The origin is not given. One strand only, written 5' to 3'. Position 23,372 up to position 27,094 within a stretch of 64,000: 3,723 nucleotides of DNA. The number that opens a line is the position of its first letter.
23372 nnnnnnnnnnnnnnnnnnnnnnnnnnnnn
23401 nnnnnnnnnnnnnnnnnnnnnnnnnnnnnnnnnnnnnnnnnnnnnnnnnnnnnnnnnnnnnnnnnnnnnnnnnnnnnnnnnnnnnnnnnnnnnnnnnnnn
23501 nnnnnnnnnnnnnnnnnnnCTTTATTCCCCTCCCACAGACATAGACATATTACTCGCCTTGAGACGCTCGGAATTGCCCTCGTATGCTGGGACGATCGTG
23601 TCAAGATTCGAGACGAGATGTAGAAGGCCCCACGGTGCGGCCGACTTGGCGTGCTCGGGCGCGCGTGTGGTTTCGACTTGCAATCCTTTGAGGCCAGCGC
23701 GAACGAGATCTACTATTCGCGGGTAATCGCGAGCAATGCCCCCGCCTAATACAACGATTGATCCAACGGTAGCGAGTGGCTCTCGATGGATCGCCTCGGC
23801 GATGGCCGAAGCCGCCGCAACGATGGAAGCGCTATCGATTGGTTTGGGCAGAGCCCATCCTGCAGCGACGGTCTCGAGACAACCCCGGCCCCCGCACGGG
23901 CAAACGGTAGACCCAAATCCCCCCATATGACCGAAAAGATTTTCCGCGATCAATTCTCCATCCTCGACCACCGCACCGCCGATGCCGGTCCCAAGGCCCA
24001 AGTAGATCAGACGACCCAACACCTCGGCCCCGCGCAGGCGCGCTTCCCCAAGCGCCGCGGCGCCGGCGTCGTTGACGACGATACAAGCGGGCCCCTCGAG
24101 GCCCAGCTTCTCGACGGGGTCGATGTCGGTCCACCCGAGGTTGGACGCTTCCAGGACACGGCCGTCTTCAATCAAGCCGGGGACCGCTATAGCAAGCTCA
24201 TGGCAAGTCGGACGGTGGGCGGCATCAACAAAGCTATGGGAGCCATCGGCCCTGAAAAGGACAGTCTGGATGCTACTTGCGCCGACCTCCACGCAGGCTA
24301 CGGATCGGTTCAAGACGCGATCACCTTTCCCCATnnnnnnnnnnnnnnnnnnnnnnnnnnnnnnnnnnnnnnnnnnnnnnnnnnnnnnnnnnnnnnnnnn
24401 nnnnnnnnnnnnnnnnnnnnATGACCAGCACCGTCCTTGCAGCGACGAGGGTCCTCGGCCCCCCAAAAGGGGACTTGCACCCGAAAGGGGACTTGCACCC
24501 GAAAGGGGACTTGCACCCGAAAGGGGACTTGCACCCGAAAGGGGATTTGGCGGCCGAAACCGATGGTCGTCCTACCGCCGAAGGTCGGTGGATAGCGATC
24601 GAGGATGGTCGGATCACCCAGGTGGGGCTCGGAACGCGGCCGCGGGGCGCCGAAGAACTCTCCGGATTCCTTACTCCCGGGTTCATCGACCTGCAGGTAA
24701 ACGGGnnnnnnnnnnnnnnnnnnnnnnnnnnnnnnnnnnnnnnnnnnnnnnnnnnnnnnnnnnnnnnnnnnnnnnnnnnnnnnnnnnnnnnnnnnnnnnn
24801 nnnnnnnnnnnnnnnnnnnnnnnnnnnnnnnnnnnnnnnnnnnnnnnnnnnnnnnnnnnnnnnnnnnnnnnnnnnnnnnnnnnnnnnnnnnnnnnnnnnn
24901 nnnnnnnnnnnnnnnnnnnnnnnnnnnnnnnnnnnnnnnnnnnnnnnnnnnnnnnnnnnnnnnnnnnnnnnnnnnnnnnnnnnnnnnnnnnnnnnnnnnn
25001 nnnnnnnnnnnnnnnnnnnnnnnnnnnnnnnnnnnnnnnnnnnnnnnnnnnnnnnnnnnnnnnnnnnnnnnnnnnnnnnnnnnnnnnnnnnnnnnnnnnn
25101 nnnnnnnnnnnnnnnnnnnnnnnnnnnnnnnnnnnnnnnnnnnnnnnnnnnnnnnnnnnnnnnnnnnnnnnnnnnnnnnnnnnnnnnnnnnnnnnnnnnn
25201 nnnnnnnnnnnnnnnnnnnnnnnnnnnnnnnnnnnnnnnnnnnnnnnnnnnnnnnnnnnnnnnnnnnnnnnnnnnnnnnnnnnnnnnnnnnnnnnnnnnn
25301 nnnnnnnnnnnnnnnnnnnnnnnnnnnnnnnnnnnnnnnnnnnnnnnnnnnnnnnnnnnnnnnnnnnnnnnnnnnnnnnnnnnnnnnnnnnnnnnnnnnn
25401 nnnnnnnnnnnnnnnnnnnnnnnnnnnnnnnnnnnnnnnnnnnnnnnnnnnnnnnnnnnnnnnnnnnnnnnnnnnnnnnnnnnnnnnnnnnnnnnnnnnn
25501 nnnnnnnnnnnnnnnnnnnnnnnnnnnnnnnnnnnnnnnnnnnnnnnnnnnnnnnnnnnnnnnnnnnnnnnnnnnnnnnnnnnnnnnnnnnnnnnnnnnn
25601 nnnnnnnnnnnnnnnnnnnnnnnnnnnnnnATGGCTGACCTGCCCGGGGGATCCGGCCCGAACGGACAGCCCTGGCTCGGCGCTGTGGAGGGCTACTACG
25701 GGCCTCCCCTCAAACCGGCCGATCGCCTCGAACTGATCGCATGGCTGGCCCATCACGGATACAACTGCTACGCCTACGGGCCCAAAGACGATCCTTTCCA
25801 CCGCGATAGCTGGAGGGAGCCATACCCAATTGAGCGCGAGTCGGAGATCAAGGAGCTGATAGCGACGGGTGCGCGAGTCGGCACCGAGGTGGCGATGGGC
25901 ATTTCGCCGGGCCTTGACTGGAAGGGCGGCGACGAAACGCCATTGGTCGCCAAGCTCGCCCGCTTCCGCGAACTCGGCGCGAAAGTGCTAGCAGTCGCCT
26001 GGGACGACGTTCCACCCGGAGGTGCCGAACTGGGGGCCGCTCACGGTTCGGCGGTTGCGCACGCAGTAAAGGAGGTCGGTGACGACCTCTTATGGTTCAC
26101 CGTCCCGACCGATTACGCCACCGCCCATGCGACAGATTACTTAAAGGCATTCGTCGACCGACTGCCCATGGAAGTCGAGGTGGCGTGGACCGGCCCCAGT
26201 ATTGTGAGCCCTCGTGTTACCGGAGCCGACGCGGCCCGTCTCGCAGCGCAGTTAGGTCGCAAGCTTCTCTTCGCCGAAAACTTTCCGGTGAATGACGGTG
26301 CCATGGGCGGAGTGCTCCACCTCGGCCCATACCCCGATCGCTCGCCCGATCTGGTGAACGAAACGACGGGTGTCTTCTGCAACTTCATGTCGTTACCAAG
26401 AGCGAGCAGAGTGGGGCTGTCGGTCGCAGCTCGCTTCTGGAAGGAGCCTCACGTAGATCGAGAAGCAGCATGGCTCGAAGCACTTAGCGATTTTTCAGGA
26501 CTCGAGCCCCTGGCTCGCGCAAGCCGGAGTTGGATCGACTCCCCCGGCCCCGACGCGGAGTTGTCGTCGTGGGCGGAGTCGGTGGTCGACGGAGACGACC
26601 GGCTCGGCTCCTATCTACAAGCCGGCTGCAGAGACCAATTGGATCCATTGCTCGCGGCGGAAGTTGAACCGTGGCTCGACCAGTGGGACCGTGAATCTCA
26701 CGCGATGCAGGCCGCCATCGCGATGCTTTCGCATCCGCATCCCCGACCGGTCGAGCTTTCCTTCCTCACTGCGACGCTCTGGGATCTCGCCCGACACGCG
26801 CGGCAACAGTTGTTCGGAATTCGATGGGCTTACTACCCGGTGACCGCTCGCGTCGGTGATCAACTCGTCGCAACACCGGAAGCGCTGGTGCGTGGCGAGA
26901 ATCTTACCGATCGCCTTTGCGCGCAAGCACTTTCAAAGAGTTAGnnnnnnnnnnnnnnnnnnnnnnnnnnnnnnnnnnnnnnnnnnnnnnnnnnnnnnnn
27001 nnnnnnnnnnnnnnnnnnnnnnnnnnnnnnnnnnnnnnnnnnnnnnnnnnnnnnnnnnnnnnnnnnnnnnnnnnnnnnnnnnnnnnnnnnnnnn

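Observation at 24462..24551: In-frame 18-bp x5 tandem repeat (PKGDLH)5 inserted in the first beta-hairpin of NagA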

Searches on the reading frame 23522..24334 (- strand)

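Call 7: search_protein_families(library=pfam, proteins=[window:23522-24334:-])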
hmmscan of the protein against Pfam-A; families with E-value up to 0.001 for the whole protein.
window:23522-24334:- (270 aa): 1 family
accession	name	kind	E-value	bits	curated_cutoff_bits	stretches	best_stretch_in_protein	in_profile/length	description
PF00480.26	ROK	-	2.3e-20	73.7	22.9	1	33-184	44-206/294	ROK family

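Call 8: search_protein_families(library=ncbifam, proteins=[window:23522-24334:-])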
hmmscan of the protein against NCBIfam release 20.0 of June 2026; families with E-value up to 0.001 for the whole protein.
window:23522-24334:- (270 aa): 8 families
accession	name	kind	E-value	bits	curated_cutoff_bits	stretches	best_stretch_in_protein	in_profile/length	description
NF045942.1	PolPhglucPhase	equivalog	1.4e-15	57.7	250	1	46-212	58-218/242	polyphosphate--glucose phosphotransferase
TIGR00744.1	ROK_glcA_fam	subfamily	1.1e-14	54.4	260.35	1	35-167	47-191/318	ROK family glucokinase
NF003461.0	PRK05082.1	subfamily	3e-14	53.1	283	1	41-167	53-188/291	N-acetylmannosamine kinase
NF047821.1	NactlManKinNanK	equivalog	4.3e-13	49.5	450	1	42-164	54-185/288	N-acetylmannosamine kinase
NF045551.1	GK_Pyrobac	equivalog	9.3e-07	28.4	500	1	58-169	64-180/294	ATP-dependent glucokinase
NF045550.1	FrctkaseScrK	equivalog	2.3e-05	24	400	1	63-162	81-190/293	fructokinase ScrK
NF007251.0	PRK09698.1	equivalog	0.00012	21.4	253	1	104-165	133-196/304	allose kinase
NF047937.1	TransRegNagC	equivalog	0.00064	19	650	1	34-165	128-270/399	DNA-binding transcriptional regulator NagC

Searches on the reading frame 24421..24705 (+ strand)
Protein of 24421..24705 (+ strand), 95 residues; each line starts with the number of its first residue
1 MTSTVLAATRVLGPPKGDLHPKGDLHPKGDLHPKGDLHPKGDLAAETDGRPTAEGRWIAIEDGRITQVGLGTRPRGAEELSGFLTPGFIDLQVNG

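Call 24: find_homologous_proteins(query=window:24421-24705:+, max_evalue=10)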
Query seq(95 aa) (95 aa): 4 proteins with E <= 10 among 459 candidates.
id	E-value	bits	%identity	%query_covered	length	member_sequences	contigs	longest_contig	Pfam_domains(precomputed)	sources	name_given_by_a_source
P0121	1.6e+0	27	45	49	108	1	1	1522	-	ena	-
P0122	2.7e+0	26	54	42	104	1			-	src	-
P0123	3.4e+0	26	47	49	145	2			-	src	-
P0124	3.7e+0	26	51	42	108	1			-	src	-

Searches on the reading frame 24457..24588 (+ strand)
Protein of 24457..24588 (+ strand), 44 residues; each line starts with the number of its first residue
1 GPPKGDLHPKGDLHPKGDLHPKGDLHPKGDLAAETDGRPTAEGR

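Call 64: search_protein_representatives(protein=window:24457-24588:+)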
Query: 44 residues. Proteins with E-value up to 0.001 (for the whole library): 59; up to 1e-10: 7; up to 1e-30: 0. The best 59 are listed.
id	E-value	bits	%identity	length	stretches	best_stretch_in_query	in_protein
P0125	6.6e-18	79.1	44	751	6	8-36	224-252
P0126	3.3e-16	73.8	44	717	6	9-36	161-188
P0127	2.5e-13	64.8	43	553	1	4-29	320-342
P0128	7.1e-13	63.4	48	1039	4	3-37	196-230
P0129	2.4e-11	58.6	53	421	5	3-31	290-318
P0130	6.0e-11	57.4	53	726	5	4-36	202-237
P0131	7.1e-11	57.2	46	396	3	2-38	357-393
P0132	3.0e-10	55.2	34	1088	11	3-41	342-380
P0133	1.2e-09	53.4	48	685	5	5-37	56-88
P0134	1.3e-09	53.2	53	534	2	3-37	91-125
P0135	1.5e-09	53.1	40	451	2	3-35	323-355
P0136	5.3e-09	51.3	55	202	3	4-36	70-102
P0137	6.3e-09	51.1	35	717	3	14-33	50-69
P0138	6.7e-09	51.0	38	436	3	3-3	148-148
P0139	2.7e-08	49.2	41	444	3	3-35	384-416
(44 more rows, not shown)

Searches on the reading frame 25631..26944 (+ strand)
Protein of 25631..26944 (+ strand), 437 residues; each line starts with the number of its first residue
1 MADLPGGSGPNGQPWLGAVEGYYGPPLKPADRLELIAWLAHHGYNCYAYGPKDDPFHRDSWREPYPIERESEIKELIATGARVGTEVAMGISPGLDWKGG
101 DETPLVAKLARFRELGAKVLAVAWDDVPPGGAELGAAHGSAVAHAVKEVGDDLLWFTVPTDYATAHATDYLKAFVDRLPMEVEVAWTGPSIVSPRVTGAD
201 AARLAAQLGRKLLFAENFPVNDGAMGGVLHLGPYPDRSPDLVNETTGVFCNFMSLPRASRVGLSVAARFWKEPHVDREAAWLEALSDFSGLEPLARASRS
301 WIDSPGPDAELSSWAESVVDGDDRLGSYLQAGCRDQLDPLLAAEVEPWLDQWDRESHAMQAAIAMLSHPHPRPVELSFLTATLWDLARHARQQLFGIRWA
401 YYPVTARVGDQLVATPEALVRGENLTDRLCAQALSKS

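Call 7: search_protein_families(library=pfam, proteins=[window:25631-26944:+])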
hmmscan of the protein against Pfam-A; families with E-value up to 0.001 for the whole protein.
window:25631-26944:+ (437 aa): 1 family
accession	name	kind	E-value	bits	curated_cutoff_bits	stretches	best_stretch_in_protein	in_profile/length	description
PF07555.19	NAGidase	-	1.1e-63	215.8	25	1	17-290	2-283/295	beta-N-acetylglucosaminidase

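Call 8: search_protein_families(library=ncbifam, proteins=[window:25631-26944:+])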
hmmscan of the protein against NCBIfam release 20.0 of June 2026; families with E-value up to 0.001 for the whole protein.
window:25631-26944:+ (437 aa): 1 family
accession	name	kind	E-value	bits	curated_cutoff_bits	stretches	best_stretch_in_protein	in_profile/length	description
NF041654.1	GlcNAcase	equivalog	5.7e-37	127.6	1000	1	17-287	147-425/732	beta-N-acetylglucosaminidase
